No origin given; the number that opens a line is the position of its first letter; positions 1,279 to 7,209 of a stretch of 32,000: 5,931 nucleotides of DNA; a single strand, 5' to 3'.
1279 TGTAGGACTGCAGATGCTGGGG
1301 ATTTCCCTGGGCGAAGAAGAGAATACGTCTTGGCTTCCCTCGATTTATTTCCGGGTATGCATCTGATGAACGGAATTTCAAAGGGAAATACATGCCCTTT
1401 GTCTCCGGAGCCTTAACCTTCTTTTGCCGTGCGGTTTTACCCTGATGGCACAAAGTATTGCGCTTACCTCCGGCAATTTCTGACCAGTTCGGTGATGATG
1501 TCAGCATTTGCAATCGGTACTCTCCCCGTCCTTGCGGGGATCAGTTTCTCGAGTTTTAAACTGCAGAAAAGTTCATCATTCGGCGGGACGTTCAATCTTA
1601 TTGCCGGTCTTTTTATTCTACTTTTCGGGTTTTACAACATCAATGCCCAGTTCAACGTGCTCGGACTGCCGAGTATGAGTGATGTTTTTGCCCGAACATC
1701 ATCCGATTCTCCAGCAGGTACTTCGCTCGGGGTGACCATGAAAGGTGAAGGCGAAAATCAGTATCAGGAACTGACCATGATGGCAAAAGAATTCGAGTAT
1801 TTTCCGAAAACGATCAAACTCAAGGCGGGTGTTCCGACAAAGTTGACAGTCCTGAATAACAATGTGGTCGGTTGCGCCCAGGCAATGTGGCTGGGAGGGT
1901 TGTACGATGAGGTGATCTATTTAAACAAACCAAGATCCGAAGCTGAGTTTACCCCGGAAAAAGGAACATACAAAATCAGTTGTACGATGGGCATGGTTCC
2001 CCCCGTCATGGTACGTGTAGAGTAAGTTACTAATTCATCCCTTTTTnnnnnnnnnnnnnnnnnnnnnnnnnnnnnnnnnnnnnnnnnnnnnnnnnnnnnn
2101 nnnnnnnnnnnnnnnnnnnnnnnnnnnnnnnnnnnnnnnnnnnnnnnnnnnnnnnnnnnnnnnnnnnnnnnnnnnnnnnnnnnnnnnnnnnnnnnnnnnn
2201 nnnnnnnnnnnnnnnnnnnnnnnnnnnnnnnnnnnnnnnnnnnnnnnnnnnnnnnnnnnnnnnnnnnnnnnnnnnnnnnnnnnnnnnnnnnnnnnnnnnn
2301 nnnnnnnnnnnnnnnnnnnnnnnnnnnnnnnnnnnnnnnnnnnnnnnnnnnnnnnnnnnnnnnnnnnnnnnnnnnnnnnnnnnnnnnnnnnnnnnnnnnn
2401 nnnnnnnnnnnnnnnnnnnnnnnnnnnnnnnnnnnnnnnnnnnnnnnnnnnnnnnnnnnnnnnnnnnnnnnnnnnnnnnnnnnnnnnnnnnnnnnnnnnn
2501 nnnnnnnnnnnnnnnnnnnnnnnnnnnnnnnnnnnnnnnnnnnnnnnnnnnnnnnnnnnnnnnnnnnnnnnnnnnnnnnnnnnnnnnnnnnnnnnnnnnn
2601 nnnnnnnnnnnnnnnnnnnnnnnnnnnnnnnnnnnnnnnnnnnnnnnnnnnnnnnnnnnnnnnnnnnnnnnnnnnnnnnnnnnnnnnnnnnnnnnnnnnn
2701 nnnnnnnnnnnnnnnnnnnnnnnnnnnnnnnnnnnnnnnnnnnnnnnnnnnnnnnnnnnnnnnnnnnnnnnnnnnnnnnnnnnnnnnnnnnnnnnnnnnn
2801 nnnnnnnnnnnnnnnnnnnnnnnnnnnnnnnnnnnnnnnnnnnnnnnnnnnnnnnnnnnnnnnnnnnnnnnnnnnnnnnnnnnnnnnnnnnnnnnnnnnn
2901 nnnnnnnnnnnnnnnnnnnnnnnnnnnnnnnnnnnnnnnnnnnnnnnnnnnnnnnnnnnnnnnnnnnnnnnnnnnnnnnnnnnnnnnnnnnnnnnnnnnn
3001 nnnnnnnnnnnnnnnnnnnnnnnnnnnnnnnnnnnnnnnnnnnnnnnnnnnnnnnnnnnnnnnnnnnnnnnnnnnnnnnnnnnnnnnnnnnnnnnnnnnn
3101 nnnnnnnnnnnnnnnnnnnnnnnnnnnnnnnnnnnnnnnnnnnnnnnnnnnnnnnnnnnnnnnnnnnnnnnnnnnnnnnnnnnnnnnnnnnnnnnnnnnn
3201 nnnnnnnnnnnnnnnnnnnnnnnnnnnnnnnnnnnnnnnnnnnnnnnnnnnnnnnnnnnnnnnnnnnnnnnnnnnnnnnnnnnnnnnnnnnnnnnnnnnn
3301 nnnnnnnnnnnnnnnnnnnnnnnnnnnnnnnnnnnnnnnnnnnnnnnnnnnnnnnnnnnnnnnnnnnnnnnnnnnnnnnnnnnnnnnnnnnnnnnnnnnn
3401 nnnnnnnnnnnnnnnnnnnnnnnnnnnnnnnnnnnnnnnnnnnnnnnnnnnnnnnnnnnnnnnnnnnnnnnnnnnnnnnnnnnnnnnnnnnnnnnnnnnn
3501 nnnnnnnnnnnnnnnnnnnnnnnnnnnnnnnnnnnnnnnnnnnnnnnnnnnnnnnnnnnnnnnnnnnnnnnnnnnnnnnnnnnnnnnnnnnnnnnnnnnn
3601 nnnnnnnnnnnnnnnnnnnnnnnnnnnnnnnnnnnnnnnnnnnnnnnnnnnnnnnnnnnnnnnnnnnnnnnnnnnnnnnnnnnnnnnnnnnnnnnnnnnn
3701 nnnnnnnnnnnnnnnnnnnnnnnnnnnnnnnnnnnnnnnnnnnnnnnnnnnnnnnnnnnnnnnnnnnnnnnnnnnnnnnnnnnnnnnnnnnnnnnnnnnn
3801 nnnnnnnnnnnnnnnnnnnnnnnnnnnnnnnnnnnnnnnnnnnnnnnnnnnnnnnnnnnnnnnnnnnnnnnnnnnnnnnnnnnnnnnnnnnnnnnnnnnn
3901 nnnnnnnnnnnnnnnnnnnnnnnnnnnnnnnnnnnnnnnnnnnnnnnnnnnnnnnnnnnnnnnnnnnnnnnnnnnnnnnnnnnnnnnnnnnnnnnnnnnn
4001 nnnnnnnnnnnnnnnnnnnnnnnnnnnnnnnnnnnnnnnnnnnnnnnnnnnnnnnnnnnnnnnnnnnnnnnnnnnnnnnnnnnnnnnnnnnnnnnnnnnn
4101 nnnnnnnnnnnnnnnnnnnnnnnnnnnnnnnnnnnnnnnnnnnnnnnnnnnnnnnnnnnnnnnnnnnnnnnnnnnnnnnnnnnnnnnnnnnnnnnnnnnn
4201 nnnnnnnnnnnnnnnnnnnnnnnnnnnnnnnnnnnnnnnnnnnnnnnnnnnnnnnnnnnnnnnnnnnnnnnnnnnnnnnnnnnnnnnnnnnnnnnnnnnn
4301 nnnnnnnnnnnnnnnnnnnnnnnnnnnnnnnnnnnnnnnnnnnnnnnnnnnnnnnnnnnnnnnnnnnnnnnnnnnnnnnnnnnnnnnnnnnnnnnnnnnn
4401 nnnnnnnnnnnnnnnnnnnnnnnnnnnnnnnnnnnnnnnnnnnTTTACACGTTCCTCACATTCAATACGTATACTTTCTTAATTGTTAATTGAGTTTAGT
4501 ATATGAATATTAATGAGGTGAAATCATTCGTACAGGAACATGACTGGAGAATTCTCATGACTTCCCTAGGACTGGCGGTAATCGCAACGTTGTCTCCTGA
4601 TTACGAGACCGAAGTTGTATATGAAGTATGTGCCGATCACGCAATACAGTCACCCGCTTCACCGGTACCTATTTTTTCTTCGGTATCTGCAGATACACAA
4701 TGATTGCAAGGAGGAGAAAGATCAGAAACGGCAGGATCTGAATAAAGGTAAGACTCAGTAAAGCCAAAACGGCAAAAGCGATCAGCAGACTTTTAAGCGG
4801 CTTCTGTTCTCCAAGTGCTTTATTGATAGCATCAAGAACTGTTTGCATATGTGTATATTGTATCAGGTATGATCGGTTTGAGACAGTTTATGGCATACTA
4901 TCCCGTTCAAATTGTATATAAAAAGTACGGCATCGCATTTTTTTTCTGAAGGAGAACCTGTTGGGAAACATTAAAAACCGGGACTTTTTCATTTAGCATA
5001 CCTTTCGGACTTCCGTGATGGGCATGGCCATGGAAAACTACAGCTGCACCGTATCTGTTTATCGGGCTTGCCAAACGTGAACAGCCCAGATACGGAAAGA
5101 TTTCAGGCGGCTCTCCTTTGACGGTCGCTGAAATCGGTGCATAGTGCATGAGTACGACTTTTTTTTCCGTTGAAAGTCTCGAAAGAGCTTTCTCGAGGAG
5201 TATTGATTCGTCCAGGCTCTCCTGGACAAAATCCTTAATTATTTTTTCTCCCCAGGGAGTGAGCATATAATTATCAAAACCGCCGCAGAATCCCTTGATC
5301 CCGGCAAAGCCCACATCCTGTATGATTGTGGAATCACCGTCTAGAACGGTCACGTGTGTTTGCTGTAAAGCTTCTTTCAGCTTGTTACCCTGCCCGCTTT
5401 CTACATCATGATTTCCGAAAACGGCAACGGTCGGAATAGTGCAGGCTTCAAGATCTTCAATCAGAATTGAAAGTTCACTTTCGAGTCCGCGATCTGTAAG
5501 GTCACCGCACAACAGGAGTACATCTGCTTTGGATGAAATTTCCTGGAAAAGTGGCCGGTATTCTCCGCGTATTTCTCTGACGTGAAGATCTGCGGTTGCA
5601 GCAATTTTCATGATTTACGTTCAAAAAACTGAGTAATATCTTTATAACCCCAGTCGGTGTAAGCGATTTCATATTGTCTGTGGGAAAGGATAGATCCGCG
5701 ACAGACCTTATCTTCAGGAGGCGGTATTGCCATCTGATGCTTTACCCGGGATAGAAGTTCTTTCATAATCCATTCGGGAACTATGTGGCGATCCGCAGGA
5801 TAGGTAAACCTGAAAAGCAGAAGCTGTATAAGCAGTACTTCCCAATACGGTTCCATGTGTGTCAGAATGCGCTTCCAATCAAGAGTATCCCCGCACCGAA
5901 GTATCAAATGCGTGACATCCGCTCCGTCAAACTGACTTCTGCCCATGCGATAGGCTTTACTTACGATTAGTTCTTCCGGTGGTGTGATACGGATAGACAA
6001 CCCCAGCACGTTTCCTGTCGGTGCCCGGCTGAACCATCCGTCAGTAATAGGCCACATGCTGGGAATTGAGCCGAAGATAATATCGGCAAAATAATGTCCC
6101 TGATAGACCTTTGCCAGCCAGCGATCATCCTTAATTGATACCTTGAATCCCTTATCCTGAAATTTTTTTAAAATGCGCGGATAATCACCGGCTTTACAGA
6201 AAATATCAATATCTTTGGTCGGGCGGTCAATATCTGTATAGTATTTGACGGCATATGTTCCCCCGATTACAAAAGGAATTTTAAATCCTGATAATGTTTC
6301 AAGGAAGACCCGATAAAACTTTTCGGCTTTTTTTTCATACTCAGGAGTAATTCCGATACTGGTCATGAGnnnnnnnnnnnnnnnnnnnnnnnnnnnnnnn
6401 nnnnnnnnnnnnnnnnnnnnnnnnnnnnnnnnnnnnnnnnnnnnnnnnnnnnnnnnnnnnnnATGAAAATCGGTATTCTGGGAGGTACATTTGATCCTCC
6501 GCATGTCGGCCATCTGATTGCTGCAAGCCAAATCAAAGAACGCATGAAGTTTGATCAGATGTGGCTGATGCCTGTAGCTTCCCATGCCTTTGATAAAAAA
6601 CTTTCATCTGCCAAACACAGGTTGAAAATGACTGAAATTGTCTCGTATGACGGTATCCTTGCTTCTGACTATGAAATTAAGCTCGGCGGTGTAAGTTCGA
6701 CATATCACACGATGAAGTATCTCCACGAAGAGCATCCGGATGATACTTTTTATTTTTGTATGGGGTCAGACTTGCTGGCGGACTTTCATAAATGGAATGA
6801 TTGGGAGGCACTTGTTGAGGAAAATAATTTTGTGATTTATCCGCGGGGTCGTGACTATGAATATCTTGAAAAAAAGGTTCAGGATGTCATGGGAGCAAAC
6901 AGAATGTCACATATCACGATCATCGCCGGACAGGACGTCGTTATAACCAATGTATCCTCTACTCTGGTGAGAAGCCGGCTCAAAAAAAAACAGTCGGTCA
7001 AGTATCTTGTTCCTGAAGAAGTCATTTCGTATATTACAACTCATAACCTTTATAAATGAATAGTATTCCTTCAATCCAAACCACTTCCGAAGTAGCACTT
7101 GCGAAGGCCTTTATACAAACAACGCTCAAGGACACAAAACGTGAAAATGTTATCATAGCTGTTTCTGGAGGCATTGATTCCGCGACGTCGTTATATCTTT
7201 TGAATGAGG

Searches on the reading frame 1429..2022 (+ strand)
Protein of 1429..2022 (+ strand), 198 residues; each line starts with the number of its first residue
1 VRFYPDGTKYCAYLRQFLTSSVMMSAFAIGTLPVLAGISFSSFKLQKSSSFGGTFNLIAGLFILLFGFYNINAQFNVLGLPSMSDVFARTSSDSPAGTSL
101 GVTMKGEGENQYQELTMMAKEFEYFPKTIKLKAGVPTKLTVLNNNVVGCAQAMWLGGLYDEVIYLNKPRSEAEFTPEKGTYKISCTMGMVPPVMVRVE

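Call 40: search_protein_representatives(protein=window:1429-2022:+)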
Query: 198 residues. Proteins with E-value up to 0.001 (for the whole library): 623; up to 1e-10: 156; up to 1e-30: 28. The best 150 are listed.
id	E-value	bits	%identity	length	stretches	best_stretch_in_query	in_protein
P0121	2.7e-57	210.0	59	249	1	17-197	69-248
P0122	6.5e-53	195.7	56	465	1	16-197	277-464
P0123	4.4e-47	176.6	49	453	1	18-198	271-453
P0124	4.1e-43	163.7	49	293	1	16-197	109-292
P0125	4.1e-42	160.5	46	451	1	16-198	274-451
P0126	4.5e-42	160.3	44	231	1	20-197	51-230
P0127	4.8e-41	157.0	47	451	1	19-197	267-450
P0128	8.4e-41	156.2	47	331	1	22-198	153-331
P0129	1.3e-40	155.5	47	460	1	17-197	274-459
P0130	1.3e-40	155.5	49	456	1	16-197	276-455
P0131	3.9e-38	147.5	44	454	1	16-197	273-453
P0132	3.2e-37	144.5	45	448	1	17-197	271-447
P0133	5.3e-37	143.8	48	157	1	47-198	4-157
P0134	1.6e-36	142.2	43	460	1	19-197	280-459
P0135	1.5e-35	139.0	46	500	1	18-198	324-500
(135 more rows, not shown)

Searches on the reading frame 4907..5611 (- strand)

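Call 53: search_protein_families(library=pfam, proteins=[window:4907-5611:-], max_evalue=0.001)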
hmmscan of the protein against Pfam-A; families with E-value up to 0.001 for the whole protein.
window:4907-5611:- (234 aa): 2 families
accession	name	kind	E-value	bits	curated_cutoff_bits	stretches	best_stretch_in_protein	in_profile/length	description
PF00149.33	Metallophos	-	4.2e-16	60.4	21.5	1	1-199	1-190/191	Calcineurin-like phosphoesterase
PF12850.12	Metallophos_2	-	1.1e-08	35.7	27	1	1-199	1-118/154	Calcineurin-like phosphoesterase superfamily domain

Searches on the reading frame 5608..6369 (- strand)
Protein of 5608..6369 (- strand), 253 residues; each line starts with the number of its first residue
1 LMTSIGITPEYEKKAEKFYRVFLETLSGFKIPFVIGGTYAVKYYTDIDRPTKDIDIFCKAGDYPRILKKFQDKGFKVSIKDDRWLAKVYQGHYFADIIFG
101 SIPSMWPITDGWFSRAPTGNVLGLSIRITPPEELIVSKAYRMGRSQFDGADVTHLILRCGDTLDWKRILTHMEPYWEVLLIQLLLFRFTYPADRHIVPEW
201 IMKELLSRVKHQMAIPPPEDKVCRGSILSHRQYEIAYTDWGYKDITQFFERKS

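Call 53: search_protein_families(library=pfam, proteins=[window:5608-6369:-], max_evalue=0.001)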
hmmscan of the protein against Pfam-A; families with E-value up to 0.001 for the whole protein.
window:5608-6369:- (253 aa): 3 families
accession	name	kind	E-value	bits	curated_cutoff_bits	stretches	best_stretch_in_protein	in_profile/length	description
PF14907.12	NTP_transf_5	-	0.00013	22.1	31.2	1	36-172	79-228/249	Uncharacterised nucleotidyltransferase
PF09970.15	DUF2204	-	0.00039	20.5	20.3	0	19-177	5-169/181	Nucleotidyl transferase of unknown function (DUF2204)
PF10706.15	Aminoglyc_resit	-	0.00053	20.6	21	1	23-80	6-64/149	Aminoglycoside-2''-adenylyltransferase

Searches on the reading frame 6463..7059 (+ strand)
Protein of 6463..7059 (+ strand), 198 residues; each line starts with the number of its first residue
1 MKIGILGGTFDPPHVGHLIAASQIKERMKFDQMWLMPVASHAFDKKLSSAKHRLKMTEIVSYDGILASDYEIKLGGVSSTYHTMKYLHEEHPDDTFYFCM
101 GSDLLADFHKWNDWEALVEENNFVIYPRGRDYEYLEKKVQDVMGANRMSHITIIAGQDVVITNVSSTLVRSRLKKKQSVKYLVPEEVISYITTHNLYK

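Call 53: search_protein_families(library=pfam, proteins=[window:6463-7059:+], max_evalue=0.001)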
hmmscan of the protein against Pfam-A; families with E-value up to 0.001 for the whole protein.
window:6463-7059:+ (198 aa): 1 family
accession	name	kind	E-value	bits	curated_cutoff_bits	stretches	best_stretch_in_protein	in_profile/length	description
PF01467.32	CTP_transf_like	-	5.2e-22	78.9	21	1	5-171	1-132/133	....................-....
